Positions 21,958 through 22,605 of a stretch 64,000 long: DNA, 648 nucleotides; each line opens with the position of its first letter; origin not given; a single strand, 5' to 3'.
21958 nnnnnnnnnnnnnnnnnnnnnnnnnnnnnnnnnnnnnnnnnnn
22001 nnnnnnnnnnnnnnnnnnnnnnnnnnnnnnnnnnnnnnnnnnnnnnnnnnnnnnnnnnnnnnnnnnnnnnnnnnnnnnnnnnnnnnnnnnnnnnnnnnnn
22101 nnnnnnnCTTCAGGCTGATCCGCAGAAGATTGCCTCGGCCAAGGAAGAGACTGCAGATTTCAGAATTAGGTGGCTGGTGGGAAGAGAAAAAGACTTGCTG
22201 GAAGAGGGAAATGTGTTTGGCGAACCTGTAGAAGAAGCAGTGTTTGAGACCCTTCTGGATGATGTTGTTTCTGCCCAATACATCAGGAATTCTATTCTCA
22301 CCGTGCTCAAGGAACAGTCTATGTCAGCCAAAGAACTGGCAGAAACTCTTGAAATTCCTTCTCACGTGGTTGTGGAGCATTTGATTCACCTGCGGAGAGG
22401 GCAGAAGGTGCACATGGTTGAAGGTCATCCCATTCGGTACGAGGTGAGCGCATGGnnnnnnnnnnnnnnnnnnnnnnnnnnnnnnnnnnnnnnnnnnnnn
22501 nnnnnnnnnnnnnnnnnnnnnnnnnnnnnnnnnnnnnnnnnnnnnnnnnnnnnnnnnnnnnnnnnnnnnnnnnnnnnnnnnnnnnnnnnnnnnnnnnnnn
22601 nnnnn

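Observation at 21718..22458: MvhD [2Fe-2S] module fused to a C-terminal winged-helix-like domain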

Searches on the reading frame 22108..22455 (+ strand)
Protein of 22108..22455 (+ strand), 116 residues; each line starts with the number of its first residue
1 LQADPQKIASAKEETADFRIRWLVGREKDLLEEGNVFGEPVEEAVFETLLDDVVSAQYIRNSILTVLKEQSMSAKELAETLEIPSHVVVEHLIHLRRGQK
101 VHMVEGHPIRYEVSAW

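Call 8: find_homologous_proteins(query=window:22114-22455:+, max_evalue=0.01)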
Query window:22114-22455:+ (114 aa): 3 proteins with E <= 0.01 among 13 candidates.
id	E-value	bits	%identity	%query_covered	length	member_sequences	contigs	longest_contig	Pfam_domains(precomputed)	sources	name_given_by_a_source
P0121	4.8e-36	141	58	96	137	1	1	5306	-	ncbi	ncbi:MAG: hypothetical protein PVG65_02460, partial [Candidatus Thorarchaeota archaeon]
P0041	3.1e-16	77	91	39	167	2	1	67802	PF02662.22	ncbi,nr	ncbi:MAG: hydrogenase iron-sulfur subunit, partial [Theionarchaea archaeon]|nr:hydrogenase iron-sulf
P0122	4.8e-11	61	35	77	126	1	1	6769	-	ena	-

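Call 28: predict_structure(alignment_id=A2)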
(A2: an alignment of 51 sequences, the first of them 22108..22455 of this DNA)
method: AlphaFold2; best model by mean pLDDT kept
length: 116 residues; sequences in the alignment: 51
mean_pLDDT: 91.2   pTM: 0.78
mean pLDDT of the five models: 91.2, 89.1, 84.5, 82.4, 81.6
residues with pLDDT >= 90: 89; 70-90: 24; 50-70: 3; < 50: 0
segments of 3 or more residues with pLDDT < 50: none
pLDDT, mean of each block of 10 residues (from residue 1): 72 83 93 93 95 93 95 97 97 96 92 86
secondary structure, 60 per line:
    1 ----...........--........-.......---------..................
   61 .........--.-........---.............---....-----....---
elements in order: H5-15 H18-25 H27-33 H43-69 H74-81 H85-97 E101-104 E110-113

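Call 40: search_protein_families(library=ncbifam, proteins=[window:22108-22455:+], max_evalue=0.01)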
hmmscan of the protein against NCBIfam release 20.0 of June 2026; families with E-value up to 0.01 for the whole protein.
window:22108-22455:+ (116 aa): 3 families
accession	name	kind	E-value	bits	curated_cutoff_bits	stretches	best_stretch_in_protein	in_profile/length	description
NF033789.1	repress_SdpR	subfamily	4.1e-06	26.6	100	1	58-112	8-63/79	autorepressor SdpR family transcription factor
NF033788.1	HTH_metalloreg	subfamily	0.00015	21.5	55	1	56-99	9-53/77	metalloregulator ArsR/SmtB family transcription factor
NF047906.1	CdPbTransRegCmtR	equivalog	0.0021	17.9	150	1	58-114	21-78/104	Cd(II)/Pb(II)-sensing metalloregulatory transcriptional regulator CmtR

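Call 57: search_protein_representatives(alignment_id=A3)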
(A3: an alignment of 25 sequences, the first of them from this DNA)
Query: 25 sequences, 115 profile positions. Proteins with E-value up to 0.001 (for the whole library): 476; up to 1e-10: 216; up to 1e-30: 17. The best 150 are listed.
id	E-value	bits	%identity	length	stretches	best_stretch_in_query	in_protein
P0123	4.5e-37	142.7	-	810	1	2-113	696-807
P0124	6.1e-37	142.2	-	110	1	4-111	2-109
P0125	1.2e-36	141.3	-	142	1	2-113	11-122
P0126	1.3e-36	141.1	-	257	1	2-113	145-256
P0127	4.2e-35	136.3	-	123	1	1-113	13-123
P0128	1.1e-34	135.0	-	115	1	2-111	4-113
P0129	1.2e-34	134.8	-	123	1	1-111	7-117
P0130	2.2e-34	134.0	-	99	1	17-113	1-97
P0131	2.5e-34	133.8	-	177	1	2-113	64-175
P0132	1.7e-33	131.1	-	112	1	3-113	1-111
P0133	1.5e-32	128.1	-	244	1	2-110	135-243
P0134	1.6e-32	128.0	-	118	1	3-113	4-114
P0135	2.2e-32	127.5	-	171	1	3-112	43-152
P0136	6.4e-32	126.0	-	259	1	2-113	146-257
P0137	2.0e-31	124.4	-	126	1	2-112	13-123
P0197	7.0e-21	90.5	-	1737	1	12-110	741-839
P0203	1.7e-20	89.2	-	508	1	2-104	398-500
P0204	1.8e-20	89.1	-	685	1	3-111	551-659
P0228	1.5e-18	83.0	-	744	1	3-111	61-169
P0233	4.7e-18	81.3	-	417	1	3-112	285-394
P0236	6.0e-18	81.0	-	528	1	1-111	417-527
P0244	9.0e-17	77.2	-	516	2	5-108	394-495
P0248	2.2e-16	76.0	-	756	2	5-108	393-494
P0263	2.2e-15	72.8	-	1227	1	2-111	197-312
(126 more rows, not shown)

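Call 58: search_protein_families(library=pfam, proteins=[P0123, P0197, P0204, P0203, P0228, P0263, P0236, P0233, P0244, P0248], max_evalue=0.00001)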
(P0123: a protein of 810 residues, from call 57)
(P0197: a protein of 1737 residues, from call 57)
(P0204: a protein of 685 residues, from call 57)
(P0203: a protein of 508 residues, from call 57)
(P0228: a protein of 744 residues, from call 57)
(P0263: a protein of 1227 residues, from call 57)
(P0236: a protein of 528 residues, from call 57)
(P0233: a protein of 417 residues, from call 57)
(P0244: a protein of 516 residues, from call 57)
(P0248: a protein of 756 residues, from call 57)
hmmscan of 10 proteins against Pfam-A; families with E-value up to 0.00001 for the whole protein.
P0123 (810 aa): 15 families
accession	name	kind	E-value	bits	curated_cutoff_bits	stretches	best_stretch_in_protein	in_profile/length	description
PF02662.21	FlpD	-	2.3e-56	189.5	22.3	1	561-683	1-123/123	Methyl-viologen-reducing hydrogenase, delta subunit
PF00037.32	Fer4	-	1.7e-19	69.2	21.1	1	477-498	3-24/24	4Fe-4S binding domain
PF14697.11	Fer4_21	-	1.3e-15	57.7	35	1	476-529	2-59/59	4Fe-4S dicluster domain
PF13187.11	Fer4_9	-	1.3e-14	54.4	27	2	481-527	1-52/52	4Fe-4S dicluster domain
PF12838.12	Fer4_7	-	2.8e-14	53.8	27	1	481-526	1-52/52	4Fe-4S dicluster domain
PF12837.12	Fer4_6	-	4.7e-14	52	25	1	476-497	3-24/24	4Fe-4S binding domain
PF13237.11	Fer4_10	-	8.5e-13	48.5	25.5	2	476-523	3-53/53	4Fe-4S dicluster domain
PF07992.20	Pyr_redox_2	-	3.3e-12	46.9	26.1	1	51-141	3-90/291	Pyridine nucleotide-disulphide oxidoreductase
PF25160.1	LdpA_Fe-S-bd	-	7.1e-12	45.4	27.6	1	488-531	9-47/49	LdpA Fe-S cluster-binding domain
PF13484.11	Fer4_16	-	8e-10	39.8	30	0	481-503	1-22/66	4Fe-4S double cluster binding domain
PF12797.12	Fer4_2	-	3.4e-09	36.5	24.5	0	477-494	5-22/22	4Fe-4S binding domain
PF12831.13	FAD_oxidored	-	1.6e-07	31.4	27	1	52-96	3-47/416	FAD dependent oxidoreductase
PF01266.30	DAO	-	7.3e-07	29.5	27.9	0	52-84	3-35/353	FAD dependent oxidoreductase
PF13450.12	NAD_binding_8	-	3.7e-06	27.6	21.9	1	53-89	1-37/68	NAD(P)-binding Rossmann-like domain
PF13183.11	Fer4_8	-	7.5e-06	26.8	27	0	148-209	3-67/68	4Fe-4S dicluster domain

P0197 (1737 aa): 22 families
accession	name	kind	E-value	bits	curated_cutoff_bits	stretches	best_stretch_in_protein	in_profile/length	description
PF02662.21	FlpD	-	2.6e-48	163.5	22.3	1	598-720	1-123/123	Methyl-viologen-reducing hydrogenase, delta subunit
PF07992.20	Pyr_redox_2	-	1e-43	150.3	26.1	2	1125-1430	2-289/291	Pyridine nucleotide-disulphide oxidoreductase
PF14691.11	Fer4_20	-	4.5e-19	68.8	25.8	1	1024-1099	30-108/113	Dihydroprymidine dehydrogenase domain II, 4Fe-4S cluster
PF13450.12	NAD_binding_8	-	1.6e-14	54.3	21.9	2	1128-1161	1-34/68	NAD(P)-binding Rossmann-like domain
PF00070.33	Pyr_redox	-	2.5e-14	54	22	0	1125-1159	1-35/82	Pyridine nucleotide-disulphide oxidoreductase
PF00037.32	Fer4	-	4.4e-14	52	21.1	0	972-992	3-23/24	4Fe-4S binding domain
PF13738.12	Pyr_redox_3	-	1.4e-13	51.2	30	0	1265-1416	164-305/305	Pyridine nucleotide-disulphide oxidoreductase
PF12831.13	FAD_oxidored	-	4.1e-13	49.8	27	1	165-217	2-55/416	FAD dependent oxidoreductase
PF12838.12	Fer4_7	-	2.3e-10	41.2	27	0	969-990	30-51/52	4Fe-4S dicluster domain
PF01266.30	DAO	-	1.1e-09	38.8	27.9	0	1125-1159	1-35/353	FAD dependent oxidoreductase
PF14697.11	Fer4_21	-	2.3e-09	37.7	35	0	521-573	1-58/59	4Fe-4S dicluster domain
PF01593.30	Amino_oxidase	-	3.1e-09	37.1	19.8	0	1134-1160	2-28/443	Flavin containing amine oxidoreductase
PF13187.11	Fer4_9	-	8.3e-09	35.8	27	0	527-572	1-52/52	4Fe-4S dicluster domain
PF01262.27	AlaDh_PNT_C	-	2.5e-08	34.1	23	0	1123-1154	28-59/214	Alanine dehydrogenase/PNT, C-terminal domain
PF01946.23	Thi4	-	1e-07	31.9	26.2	0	1124-1165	18-60/235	Thi4 family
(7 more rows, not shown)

P0204 (685 aa): 9 families
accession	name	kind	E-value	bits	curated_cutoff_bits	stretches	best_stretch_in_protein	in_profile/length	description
PF02662.21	FlpD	-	2.7e-43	147.3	22.3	1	418-539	2-123/123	Methyl-viologen-reducing hydrogenase, delta subunit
PF12837.12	Fer4_6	-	6.9e-11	42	25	1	279-302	1-24/24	4Fe-4S binding domain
PF00037.32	Fer4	-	1.4e-09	37.8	21.1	0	349-370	3-24/24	4Fe-4S binding domain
PF13237.11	Fer4_10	-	1.1e-07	32.1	25.5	0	351-373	6-29/53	4Fe-4S dicluster domain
PF12838.12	Fer4_7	-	2.7e-07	31.4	27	0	354-378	2-26/52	4Fe-4S dicluster domain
PF12797.12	Fer4_2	-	8.6e-07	29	24.5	0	281-298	4-21/22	4Fe-4S binding domain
PF13484.11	Fer4_16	-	1e-06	29.8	30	0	354-392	2-38/66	4Fe-4S double cluster binding domain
PF14697.11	Fer4_21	-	2.3e-06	28.1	35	0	280-302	1-26/59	4Fe-4S dicluster domain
PF13187.11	Fer4_9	-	3.2e-06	27.5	27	0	286-369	1-52/52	4Fe-4S dicluster domain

P0203 (508 aa): 13 families
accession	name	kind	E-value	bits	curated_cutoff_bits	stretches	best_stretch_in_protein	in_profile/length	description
PF02662.21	FlpD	-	2.9e-31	108.5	22.3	2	270-386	1-122/123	Methyl-viologen-reducing hydrogenase, delta subunit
PF00037.32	Fer4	-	1e-16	60.4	21.1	0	46-67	2-23/24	4Fe-4S binding domain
PF12838.12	Fer4_7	-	2.3e-15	57.2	27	1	20-65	1-51/52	4Fe-4S dicluster domain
PF13237.11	Fer4_10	-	1.3e-14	54.3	25.5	1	197-240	6-53/53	4Fe-4S dicluster domain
PF12797.12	Fer4_2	-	2.8e-13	49.3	24.5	0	223-240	4-21/22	4Fe-4S binding domain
PF12837.12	Fer4_6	-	4.4e-13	48.9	25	0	48-67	5-24/24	4Fe-4S binding domain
PF13187.11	Fer4_9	-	1.8e-12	47.5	27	1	20-66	1-51/52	4Fe-4S dicluster domain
PF13484.11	Fer4_16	-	1.7e-11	45.2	30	0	20-41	1-23/66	4Fe-4S double cluster binding domain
PF14697.11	Fer4_21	-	3.3e-11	43.6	35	1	16-67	3-57/59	4Fe-4S dicluster domain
PF13534.11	Fer4_17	-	6.1e-11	43.2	22.2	0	193-213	39-59/61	4Fe-4S dicluster domain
PF13183.11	Fer4_8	-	1.6e-10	41.8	27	0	194-212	48-66/68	4Fe-4S dicluster domain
PF25160.1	LdpA_Fe-S-bd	-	1.2e-07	31.9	27.6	0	27-71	9-47/49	LdpA Fe-S cluster-binding domain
PF12800.12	Fer4_4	-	5e-07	30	24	0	50-65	2-17/17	4Fe-4S binding domain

P0228 (744 aa): 15 families
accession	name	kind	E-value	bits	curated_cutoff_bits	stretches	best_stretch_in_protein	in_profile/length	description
PF07992.20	Pyr_redox_2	-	1.8e-37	129.8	26.1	1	434-730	2-291/291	Pyridine nucleotide-disulphide oxidoreductase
PF14691.11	Fer4_20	-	8.2e-20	71.1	25.8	1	338-417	28-110/113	Dihydroprymidine dehydrogenase domain II, 4Fe-4S cluster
PF00070.33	Pyr_redox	-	1.4e-13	51.6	22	0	434-465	1-32/82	Pyridine nucleotide-disulphide oxidoreductase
PF13738.12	Pyr_redox_3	-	1.7e-13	51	30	0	437-463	2-29/305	Pyridine nucleotide-disulphide oxidoreductase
PF13450.12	NAD_binding_8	-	1.7e-12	47.9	21.9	1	437-472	1-36/68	NAD(P)-binding Rossmann-like domain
PF12831.13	FAD_oxidored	-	7.7e-12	45.7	27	1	435-471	2-38/416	FAD dependent oxidoreductase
PF03486.20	HI0933_like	-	8.9e-10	38.9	50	0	434-465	2-33/244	HI0933-like protein Rossmann domain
PF01266.30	DAO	-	1.8e-09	38.1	27.9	1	434-468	1-35/353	FAD dependent oxidoreductase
PF00890.30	FAD_binding_2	-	8.7e-09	35.5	20.4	1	435-469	2-36/414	FAD binding domain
PF02662.21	FlpD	-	1.6e-08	35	22.3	1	2-44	81-123/123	Methyl-viologen-reducing hydrogenase, delta subunit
PF01134.28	GIDA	-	7.8e-07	28.9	22.1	0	199-225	3-29/391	Glucose inhibited division protein A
PF01946.23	Thi4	-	8.9e-07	28.8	26.2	0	430-473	15-59/235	Thi4 family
PF01593.30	Amino_oxidase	-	3.8e-06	26.9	19.8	0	443-469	2-28/443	Flavin containing amine oxidoreductase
PF01494.25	FAD_binding_3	-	5.1e-06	26.4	22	0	434-463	3-32/349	FAD binding domain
PF05834.18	Lycopene_cycl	-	5.8e-06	26.1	23.4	0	435-464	2-33/380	Lycopene cyclase protein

P0263 (1227 aa): 17 families
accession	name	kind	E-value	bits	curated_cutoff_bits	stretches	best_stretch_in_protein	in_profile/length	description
PF02662.21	FlpD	-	2.8e-48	163.4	22.3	1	64-186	1-123/123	Methyl-viologen-reducing hydrogenase, delta subunit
PF07992.20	Pyr_redox_2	-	1.3e-38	133.6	26.1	1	615-923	2-291/291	Pyridine nucleotide-disulphide oxidoreductase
PF14691.11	Fer4_20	-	1.2e-21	77.1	25.8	1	514-590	30-109/113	Dihydroprymidine dehydrogenase domain II, 4Fe-4S cluster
PF00070.33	Pyr_redox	-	7.5e-13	49.2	22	0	749-794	1-44/82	Pyridine nucleotide-disulphide oxidoreductase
PF13738.12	Pyr_redox_3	-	7.9e-13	48.7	30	0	851-907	251-305/305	Pyridine nucleotide-disulphide oxidoreductase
PF00037.32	Fer4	-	1.1e-12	47.6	21.1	0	1017-1034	7-24/24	4Fe-4S binding domain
PF12838.12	Fer4_7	-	2e-11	44.6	27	0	1018-1038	2-22/52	4Fe-4S dicluster domain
PF13237.11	Fer4_10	-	3.1e-10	40.3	25.5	0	17-51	3-22/53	4Fe-4S dicluster domain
PF25160.1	LdpA_Fe-S-bd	-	1e-09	38.4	27.6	0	4-40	13-45/49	LdpA Fe-S cluster-binding domain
PF13187.11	Fer4_9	-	7.2e-09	36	27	0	1017-1045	1-29/52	4Fe-4S dicluster domain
PF13450.12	NAD_binding_8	-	1.8e-08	35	21.9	1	618-651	1-34/68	NAD(P)-binding Rossmann-like domain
PF01262.27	AlaDh_PNT_C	-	1.9e-08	34.4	23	0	614-648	29-63/214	Alanine dehydrogenase/PNT, C-terminal domain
PF13484.11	Fer4_16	-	5.9e-08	33.8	30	0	998-1031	33-66/66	4Fe-4S double cluster binding domain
PF13241.12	NAD_binding_7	-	5.4e-07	30.6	22.1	0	361-409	4-53/104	Putative NAD(P)-binding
PF01266.30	DAO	-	1.1e-06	28.8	27.9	0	615-650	1-37/353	FAD dependent oxidoreductase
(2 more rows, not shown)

P0236 (528 aa): 12 families
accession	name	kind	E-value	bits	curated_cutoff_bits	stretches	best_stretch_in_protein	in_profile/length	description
PF02662.21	FlpD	-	8.9e-39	132.7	22.3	2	288-405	1-121/123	Methyl-viologen-reducing hydrogenase, delta subunit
PF00037.32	Fer4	-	5e-23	80.4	21.1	1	234-255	2-23/24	4Fe-4S binding domain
PF12837.12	Fer4_6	-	3.7e-17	61.8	25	2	233-255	2-24/24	4Fe-4S binding domain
PF12838.12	Fer4_7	-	1.6e-16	60.9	27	1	208-252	1-50/52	4Fe-4S dicluster domain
PF14697.11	Fer4_21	-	6e-16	58.8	35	1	202-255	1-57/59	4Fe-4S dicluster domain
PF13237.11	Fer4_10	-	2.3e-14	53.5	25.5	1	204-251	4-53/53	4Fe-4S dicluster domain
PF13187.11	Fer4_9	-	3.1e-14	53.2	27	1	208-254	1-51/52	4Fe-4S dicluster domain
PF12797.12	Fer4_2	-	4.2e-13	48.8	24.5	0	234-252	4-22/22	4Fe-4S binding domain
PF13484.11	Fer4_16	-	1.1e-12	48.9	30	0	239-270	1-31/66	4Fe-4S double cluster binding domain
PF25160.1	LdpA_Fe-S-bd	-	6.2e-11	42.3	27.6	0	215-256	9-44/49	LdpA Fe-S cluster-binding domain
PF13183.11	Fer4_8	-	6.1e-09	36.7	27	0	237-255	2-20/68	4Fe-4S dicluster domain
PF12800.12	Fer4_4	-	3.5e-06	27.3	24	0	238-252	2-16/17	4Fe-4S binding domain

P0233 (417 aa): 6 families
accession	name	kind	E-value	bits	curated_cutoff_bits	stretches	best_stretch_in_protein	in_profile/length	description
PF02662.21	FlpD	-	2.5e-47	160.3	22.3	1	152-273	2-123/123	Methyl-viologen-reducing hydrogenase, delta subunit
PF14697.11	Fer4_21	-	1.1e-08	35.5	35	1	61-127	1-59/59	4Fe-4S dicluster domain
PF12838.12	Fer4_7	-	1.6e-08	35.3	27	0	110-135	2-27/52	4Fe-4S dicluster domain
PF12837.12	Fer4_6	-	6.3e-08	32.6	25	0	104-125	3-24/24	4Fe-4S binding domain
PF00037.32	Fer4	-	2.8e-07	30.5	21.1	0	104-125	2-23/24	4Fe-4S binding domain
PF13237.11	Fer4_10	-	1.6e-06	28.3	25.5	0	107-136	6-22/53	4Fe-4S dicluster domain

P0244 (516 aa): 0 families

P0248 (756 aa): 7 families
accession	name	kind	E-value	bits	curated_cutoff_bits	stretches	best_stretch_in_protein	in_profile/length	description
PF12838.12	Fer4_7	-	9e-09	36.1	27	1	637-728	1-49/52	4Fe-4S dicluster domain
PF13183.11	Fer4_8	-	2.8e-07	31.4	27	1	635-728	2-65/68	4Fe-4S dicluster domain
PF12837.12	Fer4_6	-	6.3e-07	29.5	25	0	631-653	2-24/24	4Fe-4S binding domain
PF00037.32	Fer4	-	1.5e-06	28.2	21.1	0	633-654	3-24/24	4Fe-4S binding domain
PF13187.11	Fer4_9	-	2.9e-06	27.6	27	0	637-728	1-48/52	4Fe-4S dicluster domain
PF13237.11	Fer4_10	-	3.5e-06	27.3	25.5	0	635-728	6-53/53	4Fe-4S dicluster domain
PF12797.12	Fer4_2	-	3.5e-06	27.1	24.5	0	634-650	6-22/22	4Fe-4S binding domain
